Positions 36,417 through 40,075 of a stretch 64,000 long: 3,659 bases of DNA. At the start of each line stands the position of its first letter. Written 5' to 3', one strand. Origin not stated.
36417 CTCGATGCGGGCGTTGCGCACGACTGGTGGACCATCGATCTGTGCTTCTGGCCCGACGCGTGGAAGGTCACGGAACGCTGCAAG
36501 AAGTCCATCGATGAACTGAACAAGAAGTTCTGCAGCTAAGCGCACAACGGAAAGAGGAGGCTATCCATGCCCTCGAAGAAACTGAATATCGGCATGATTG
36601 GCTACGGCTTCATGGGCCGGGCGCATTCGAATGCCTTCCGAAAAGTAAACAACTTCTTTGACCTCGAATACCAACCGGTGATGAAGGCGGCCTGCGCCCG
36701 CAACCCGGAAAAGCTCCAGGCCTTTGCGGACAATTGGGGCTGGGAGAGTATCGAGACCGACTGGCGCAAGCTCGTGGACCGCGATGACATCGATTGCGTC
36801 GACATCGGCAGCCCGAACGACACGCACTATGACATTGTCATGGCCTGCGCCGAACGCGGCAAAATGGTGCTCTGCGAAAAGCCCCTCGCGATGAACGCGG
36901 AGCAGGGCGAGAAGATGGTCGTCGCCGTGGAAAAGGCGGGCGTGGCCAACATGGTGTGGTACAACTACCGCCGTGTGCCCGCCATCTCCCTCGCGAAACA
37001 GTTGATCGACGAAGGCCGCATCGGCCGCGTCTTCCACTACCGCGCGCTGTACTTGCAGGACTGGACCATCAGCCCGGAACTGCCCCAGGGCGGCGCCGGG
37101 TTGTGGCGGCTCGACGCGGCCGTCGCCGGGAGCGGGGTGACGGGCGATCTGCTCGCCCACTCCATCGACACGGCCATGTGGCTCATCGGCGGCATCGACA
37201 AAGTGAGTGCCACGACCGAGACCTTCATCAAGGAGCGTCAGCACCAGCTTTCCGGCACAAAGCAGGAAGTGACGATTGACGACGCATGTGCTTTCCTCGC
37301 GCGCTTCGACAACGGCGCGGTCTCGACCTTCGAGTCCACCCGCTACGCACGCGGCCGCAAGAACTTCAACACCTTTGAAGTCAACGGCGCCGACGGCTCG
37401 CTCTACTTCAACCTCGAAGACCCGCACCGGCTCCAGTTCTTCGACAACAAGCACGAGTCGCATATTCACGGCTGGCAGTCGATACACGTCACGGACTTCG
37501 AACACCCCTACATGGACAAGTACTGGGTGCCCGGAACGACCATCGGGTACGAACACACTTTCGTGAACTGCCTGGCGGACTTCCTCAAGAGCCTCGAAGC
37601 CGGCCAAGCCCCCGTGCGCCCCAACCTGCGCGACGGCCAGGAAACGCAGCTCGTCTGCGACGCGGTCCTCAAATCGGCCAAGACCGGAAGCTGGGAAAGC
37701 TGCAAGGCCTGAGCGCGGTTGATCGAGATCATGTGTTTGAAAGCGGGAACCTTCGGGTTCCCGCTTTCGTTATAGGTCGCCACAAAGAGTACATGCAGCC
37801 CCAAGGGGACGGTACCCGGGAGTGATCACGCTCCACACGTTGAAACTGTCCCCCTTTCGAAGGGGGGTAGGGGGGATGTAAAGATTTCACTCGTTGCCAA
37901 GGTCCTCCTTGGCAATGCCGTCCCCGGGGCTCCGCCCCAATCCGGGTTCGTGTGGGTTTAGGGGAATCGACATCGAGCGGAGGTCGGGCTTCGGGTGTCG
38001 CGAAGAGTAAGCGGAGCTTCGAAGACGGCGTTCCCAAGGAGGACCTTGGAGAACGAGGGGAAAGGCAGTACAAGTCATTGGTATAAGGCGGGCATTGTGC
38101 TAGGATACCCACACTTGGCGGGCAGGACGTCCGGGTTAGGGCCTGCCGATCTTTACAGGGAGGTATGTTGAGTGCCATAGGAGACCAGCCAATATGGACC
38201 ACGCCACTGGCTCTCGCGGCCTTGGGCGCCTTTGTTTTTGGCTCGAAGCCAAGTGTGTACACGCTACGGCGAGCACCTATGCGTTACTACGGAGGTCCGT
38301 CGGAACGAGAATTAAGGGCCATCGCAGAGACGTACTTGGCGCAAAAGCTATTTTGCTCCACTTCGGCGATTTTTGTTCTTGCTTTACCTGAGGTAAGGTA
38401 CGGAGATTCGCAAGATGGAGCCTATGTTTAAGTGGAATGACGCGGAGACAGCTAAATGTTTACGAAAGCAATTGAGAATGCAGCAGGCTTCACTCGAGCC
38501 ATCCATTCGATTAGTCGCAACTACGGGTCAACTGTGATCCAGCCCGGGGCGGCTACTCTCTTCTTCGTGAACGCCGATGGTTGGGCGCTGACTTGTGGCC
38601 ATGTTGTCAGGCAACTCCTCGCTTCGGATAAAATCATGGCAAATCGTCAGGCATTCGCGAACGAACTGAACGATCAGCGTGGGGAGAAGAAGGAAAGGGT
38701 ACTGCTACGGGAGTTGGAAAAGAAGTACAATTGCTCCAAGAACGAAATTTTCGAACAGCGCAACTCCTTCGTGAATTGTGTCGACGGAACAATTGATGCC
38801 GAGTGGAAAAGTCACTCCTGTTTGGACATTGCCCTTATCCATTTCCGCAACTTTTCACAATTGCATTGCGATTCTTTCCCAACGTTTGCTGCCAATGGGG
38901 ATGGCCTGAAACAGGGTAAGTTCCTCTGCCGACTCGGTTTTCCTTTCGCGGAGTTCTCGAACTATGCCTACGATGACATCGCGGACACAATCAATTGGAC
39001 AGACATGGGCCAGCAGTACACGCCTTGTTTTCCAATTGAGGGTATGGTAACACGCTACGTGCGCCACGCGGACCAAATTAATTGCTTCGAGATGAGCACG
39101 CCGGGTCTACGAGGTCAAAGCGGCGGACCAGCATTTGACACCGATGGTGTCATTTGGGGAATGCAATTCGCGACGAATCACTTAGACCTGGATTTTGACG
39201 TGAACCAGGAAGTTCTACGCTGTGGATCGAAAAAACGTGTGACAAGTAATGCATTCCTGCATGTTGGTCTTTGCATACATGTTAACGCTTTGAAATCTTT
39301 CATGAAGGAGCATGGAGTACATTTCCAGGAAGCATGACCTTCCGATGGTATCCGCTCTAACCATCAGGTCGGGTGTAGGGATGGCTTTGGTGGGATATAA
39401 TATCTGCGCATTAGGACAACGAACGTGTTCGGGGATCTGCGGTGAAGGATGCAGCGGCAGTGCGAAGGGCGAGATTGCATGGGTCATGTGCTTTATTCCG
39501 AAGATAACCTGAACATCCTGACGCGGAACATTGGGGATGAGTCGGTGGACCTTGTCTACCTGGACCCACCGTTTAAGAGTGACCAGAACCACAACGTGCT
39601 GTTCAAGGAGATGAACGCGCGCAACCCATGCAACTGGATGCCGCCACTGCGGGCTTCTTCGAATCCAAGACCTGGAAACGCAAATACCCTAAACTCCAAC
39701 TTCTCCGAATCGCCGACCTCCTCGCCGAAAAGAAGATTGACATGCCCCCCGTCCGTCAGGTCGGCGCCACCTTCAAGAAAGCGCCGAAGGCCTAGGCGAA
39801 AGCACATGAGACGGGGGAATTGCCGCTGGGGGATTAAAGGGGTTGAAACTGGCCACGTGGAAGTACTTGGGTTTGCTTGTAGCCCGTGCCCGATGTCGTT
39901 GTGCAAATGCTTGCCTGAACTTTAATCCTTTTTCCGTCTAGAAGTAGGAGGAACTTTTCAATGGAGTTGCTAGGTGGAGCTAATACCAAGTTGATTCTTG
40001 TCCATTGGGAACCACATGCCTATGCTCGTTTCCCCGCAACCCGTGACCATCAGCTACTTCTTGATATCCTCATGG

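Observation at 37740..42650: Low-GC horizontally acquired island: protease, decayed MTase, unknown 440-aa protein and a HEPN/MNT TA pair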

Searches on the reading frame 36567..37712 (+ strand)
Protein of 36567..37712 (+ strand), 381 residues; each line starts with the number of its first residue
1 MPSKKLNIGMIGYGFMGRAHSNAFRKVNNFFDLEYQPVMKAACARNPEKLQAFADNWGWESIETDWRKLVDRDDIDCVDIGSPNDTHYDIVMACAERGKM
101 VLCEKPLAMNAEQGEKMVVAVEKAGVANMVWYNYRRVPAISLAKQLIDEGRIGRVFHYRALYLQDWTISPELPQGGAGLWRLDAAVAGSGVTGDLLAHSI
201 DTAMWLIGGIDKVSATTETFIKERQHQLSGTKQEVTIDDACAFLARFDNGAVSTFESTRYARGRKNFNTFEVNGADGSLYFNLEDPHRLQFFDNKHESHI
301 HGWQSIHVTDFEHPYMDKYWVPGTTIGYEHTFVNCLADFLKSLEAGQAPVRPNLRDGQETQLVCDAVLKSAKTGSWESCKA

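Call 7: search_protein_families(library=pfam, proteins=[window:36567-37712:+], max_evalue=0.01)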
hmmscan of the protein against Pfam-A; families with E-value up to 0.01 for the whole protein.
window:36567-37712:+ (381 aa): 4 families
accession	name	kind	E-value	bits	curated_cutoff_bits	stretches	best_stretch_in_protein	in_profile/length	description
PF22725.1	GFO_IDH_MocA_C3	-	5.1e-28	98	27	1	142-279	3-123/124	GFO/IDH/MocA C-terminal domain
PF01408.29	GFO_IDH_MocA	-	3.9e-27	95.8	24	1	6-130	1-118/120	Oxidoreductase family, NAD-binding Rossmann fold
PF02894.22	GFO_IDH_MocA_C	-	1.5e-18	67.8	22.9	1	144-376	1-215/218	Oxidoreductase family, C-terminal alpha/beta domain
PF22685.1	Gal80p_C-like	-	1.7e-05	25.5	29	1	138-279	1-148/152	Gal80p, C-terminal domain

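Call 74: find_encoding_contigs(protein=window:36567-37712:+, flank=10000, max_places=6)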
Protein window:36567-37712:+ (381 aa): 1 contig read that carries it; 1 place shown.
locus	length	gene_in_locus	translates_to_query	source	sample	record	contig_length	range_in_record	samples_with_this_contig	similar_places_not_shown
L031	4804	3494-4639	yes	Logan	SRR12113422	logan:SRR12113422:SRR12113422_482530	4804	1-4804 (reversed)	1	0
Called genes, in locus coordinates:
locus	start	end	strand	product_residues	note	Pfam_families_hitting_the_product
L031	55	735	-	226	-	PF01325:Fe_dep_repress, PF02742:Fe_dep_repr_C, PF04023:FeoA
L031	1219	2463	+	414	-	-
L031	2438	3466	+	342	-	PF01261:AP_endonuc_2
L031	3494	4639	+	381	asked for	PF01408:GFO_IDH_MocA, PF22685:Gal80p_C-like (faint), PF22725:GFO_IDH_MocA_C3, PF02894:GFO_IDH_MocA_C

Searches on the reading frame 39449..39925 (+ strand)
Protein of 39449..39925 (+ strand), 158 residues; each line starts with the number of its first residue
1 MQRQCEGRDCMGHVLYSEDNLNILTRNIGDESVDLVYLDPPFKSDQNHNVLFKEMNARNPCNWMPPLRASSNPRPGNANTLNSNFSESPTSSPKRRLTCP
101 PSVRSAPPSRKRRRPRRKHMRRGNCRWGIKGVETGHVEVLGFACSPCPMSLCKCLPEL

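Call 7: search_protein_families(library=pfam, proteins=[window:39449-39925:+], max_evalue=0.01)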
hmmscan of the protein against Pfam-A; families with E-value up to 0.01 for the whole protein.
window:39449-39925:+ (158 aa): 1 family
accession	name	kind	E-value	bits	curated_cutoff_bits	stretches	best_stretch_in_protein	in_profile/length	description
PF03602.21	Cons_hypoth95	-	0.00096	19.3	24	1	14-55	94-136/182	Conserved hypothetical protein 95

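Call 9: search_protein_families(library=padloc, proteins=[window:39449-39925:+], max_evalue=0.1)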
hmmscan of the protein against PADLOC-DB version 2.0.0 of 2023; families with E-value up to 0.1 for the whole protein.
window:39449-39925:+ (158 aa): 13 families
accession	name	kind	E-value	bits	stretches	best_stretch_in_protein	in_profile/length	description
PDLC03339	MTase_II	-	1.2e-05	22.3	1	15-53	6-43/399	Type II methyltransferase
PDLC03299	MTase_II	-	0.00021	18.9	1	11-57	13-58/296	Type II methyltransferase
PDLC03296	MTase_II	-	0.00022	18.6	1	9-49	5-47/336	Type II methyltransferase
PDLC03238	MTase_II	-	0.00052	17.2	1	15-51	126-161/428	Type II methyltransferase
PDLC03321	MTase_II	-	0.001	16.3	1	15-49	16-49/245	Type II methyltransferase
PDLC03300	MTase_II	-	0.011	12.8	1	14-48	13-46/302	Type II methyltransferase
PDLC03638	MTase_III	-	0.013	11.9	1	21-55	392-425/816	Type III methyltransferase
PDLC03354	MTase_II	-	0.021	11.8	1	21-50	72-102/425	Type II methyltransferase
PDLC03265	MTase_II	-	0.031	11.7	1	14-51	26-62/333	Type II methyltransferase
PDLC03216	MTase_II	-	0.036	11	1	16-45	15-43/364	Type II methyltransferase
PDLC03308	MTase_II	-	0.041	10.9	1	12-46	169-203/419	Type II methyltransferase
PDLC03373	MTase_II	-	0.063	10.7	1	18-50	194-223/339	Type II methyltransferase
PDLC03641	MTase_III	-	0.064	9.8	1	14-44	106-138/657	Type III methyltransferase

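Call 10: search_protein_families(library=ncbifam, proteins=[window:39449-39925:+], max_evalue=0.1)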
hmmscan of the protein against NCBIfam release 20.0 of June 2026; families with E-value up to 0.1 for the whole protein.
window:39449-39925:+ (158 aa): 2 families
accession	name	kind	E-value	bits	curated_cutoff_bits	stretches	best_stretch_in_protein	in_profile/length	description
NF008572.0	PRK11524.1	equivalog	8.9e-05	21.7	292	1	13-64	15-65/294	adenine-specific DNA-methyltransferase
TIGR00095.1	TIGR00095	equivalog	0.0018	18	117.5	1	19-51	111-143/194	16S rRNA (guanine(966)-N(2))-methyltransferase RsmD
